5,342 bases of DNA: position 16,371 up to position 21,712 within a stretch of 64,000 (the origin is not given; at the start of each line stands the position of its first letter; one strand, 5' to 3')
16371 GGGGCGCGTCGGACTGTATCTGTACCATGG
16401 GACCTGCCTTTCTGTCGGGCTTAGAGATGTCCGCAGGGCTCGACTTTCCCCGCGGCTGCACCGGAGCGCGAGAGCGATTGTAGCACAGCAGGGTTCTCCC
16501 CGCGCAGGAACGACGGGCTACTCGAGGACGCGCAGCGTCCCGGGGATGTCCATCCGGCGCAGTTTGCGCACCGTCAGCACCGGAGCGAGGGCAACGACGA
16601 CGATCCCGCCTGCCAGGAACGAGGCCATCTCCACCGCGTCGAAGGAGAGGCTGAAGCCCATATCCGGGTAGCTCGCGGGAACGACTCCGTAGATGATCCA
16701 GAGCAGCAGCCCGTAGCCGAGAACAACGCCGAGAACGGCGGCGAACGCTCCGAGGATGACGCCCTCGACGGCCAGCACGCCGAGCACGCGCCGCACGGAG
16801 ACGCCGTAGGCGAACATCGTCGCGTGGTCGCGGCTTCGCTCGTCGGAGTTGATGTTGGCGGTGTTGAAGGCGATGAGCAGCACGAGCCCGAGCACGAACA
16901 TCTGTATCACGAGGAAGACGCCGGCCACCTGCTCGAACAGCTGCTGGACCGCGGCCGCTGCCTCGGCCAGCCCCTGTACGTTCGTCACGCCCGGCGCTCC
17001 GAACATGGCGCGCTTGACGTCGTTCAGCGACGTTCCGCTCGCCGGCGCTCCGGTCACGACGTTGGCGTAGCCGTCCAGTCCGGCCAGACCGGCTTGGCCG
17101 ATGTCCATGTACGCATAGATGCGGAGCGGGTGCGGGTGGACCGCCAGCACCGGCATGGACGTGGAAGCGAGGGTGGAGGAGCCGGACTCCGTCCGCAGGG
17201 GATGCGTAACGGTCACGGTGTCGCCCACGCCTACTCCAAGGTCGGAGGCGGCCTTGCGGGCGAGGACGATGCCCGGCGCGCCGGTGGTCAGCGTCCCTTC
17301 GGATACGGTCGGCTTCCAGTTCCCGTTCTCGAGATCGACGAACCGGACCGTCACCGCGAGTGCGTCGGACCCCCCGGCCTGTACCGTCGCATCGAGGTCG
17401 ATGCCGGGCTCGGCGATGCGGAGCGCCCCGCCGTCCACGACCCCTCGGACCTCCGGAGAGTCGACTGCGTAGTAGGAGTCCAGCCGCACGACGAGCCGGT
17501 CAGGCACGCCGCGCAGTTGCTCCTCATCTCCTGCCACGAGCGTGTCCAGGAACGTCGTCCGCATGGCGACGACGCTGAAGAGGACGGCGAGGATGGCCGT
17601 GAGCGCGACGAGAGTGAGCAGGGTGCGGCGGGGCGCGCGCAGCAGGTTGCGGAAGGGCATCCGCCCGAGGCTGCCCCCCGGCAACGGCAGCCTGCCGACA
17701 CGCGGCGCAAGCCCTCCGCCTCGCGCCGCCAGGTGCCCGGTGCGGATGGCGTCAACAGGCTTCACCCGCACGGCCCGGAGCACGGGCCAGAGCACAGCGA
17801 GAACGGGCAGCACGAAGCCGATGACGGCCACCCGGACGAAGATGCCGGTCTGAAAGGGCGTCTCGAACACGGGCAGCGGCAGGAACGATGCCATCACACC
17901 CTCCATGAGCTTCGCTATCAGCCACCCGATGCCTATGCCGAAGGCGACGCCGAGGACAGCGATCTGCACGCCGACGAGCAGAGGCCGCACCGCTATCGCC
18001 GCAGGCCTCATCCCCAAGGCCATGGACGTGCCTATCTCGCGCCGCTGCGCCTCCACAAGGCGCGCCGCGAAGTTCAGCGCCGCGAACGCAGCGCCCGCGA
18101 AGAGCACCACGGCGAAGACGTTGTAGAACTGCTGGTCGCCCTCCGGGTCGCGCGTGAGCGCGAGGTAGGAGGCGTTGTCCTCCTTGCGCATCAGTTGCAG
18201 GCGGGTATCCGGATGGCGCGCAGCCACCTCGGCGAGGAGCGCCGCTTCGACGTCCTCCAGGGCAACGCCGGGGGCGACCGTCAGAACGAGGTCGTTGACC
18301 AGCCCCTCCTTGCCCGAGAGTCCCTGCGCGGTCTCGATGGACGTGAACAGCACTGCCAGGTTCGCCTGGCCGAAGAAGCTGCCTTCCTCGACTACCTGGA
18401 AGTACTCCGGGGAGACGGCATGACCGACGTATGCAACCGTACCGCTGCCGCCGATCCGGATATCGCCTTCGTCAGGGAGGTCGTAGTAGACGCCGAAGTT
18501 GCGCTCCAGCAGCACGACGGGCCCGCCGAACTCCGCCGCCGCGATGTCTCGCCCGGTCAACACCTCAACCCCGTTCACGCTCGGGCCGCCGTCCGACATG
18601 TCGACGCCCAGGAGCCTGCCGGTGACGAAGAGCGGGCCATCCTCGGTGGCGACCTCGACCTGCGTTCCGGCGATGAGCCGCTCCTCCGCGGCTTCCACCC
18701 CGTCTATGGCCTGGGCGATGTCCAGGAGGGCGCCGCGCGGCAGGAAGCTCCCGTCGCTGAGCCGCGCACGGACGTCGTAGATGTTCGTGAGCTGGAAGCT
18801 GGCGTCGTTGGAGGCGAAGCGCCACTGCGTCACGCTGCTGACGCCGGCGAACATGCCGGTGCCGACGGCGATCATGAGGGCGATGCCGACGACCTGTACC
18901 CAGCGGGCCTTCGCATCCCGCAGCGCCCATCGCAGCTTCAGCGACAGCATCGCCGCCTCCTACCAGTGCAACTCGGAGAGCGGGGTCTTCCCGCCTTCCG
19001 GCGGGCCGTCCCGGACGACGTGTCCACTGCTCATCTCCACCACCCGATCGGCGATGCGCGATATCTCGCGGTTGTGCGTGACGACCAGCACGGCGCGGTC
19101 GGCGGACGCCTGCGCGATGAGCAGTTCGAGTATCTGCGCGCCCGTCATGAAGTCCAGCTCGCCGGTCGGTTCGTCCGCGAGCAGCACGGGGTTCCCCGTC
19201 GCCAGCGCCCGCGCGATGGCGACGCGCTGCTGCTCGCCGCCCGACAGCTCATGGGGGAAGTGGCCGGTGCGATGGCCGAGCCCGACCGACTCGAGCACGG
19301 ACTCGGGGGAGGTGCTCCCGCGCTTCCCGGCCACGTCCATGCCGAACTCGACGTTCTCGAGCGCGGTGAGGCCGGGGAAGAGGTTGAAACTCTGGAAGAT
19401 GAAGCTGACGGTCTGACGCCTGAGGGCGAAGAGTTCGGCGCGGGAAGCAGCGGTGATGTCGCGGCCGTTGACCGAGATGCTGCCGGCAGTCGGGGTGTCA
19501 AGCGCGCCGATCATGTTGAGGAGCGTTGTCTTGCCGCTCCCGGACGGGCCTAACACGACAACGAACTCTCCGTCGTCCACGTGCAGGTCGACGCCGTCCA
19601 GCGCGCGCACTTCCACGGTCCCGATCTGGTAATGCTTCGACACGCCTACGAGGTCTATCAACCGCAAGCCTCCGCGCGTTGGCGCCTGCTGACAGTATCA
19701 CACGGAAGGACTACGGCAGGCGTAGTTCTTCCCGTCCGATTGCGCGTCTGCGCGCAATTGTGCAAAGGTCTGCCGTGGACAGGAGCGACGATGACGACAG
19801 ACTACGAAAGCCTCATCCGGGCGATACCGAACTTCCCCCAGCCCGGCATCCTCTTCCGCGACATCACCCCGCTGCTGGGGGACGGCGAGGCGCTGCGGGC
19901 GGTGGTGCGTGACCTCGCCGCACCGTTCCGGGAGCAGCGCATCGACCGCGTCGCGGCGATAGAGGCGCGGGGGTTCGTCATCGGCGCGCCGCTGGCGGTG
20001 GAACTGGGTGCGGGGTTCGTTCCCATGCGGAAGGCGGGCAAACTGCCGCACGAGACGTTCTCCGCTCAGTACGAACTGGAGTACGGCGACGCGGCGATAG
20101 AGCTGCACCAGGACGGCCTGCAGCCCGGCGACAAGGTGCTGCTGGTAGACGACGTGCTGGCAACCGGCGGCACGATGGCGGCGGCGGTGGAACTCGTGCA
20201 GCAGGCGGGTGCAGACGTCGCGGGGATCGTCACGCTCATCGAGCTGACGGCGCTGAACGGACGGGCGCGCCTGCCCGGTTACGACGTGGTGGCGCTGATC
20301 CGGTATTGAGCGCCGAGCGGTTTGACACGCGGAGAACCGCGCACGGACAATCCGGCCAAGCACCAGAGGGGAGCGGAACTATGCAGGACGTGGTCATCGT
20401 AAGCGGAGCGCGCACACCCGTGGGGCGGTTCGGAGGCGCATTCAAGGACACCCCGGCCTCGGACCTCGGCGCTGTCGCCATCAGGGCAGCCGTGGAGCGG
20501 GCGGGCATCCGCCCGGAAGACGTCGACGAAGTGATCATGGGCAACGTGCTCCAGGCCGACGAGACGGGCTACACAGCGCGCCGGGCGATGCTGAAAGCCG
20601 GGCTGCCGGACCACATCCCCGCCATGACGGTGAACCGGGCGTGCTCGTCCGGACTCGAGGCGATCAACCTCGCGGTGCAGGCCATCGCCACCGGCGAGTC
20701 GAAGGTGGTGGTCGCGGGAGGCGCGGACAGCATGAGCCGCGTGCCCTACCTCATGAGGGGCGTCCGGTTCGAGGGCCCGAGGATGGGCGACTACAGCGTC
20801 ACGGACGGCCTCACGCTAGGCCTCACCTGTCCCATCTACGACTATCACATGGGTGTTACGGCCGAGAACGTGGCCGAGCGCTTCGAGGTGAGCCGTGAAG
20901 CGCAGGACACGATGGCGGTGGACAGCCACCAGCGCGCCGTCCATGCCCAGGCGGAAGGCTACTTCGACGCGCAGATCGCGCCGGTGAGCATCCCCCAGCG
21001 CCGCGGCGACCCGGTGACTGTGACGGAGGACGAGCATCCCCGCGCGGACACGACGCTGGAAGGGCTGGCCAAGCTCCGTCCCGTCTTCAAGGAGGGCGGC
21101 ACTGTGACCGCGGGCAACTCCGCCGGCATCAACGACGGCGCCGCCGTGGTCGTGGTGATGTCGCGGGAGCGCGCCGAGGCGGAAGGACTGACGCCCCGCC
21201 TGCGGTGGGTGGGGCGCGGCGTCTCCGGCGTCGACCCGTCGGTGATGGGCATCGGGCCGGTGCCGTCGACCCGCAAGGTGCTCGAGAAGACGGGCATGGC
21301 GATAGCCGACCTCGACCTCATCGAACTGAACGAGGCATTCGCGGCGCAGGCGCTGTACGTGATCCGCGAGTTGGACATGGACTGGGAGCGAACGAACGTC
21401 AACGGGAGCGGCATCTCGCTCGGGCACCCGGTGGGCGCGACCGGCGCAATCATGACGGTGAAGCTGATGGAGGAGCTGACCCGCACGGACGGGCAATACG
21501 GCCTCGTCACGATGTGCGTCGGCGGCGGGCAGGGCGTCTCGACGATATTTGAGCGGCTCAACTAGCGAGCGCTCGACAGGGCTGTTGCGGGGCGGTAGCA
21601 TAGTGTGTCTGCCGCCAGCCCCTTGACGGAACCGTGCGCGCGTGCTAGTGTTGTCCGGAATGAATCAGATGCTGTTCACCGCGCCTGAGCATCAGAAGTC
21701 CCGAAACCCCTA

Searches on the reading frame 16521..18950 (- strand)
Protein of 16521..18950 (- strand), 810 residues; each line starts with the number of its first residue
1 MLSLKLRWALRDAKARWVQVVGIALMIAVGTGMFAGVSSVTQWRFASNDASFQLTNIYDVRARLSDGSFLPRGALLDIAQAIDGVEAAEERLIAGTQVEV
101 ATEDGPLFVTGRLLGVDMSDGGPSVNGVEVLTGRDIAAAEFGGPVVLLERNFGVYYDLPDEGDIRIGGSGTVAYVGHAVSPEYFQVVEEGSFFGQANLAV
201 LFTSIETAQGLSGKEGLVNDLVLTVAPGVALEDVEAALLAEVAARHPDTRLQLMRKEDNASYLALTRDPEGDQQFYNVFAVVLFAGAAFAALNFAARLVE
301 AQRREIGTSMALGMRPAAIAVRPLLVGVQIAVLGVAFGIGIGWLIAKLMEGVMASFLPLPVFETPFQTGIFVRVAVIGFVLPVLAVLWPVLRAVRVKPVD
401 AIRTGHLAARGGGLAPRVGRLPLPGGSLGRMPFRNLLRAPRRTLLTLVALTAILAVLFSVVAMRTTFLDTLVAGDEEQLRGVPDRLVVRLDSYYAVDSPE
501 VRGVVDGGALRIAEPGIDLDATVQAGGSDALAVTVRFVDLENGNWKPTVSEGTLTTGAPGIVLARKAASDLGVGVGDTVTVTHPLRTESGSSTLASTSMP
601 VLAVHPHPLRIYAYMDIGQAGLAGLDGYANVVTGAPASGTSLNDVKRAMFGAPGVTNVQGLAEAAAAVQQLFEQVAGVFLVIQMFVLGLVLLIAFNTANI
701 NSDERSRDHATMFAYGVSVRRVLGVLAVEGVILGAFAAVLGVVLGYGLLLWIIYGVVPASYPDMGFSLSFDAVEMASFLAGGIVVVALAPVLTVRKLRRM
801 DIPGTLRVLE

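Call 74: search_protein_families(library=pfam, proteins=[window:16521-18950:-], max_evalue=0.00001)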
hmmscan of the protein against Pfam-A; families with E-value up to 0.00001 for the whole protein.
window:16521-18950:- (810 aa): 1 family
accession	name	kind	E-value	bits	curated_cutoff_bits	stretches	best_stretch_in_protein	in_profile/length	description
PF02687.27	FtsX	-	2.3e-19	70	25.5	2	277-397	1-119/120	FtsX-like permease C-terminal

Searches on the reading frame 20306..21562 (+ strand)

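Call 74: search_protein_families(library=pfam, proteins=[window:20306-21562:+], max_evalue=0.00001)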
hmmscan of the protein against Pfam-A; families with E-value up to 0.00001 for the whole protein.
window:20306-21562:+ (419 aa): 3 families
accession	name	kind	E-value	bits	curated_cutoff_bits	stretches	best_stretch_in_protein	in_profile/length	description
PF00108.29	Thiolase_N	-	3.6e-97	325.3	26.4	1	29-288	1-260/260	Thiolase, N-terminal domain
PF02803.24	Thiolase_C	-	2.8e-45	153.4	27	1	301-417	7-123/123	Thiolase, C-terminal domain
PF00109.32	ketoacyl-synt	-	2.1e-11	44.3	20.8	1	105-144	166-205/252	Beta-ketoacyl synthase, N-terminal domain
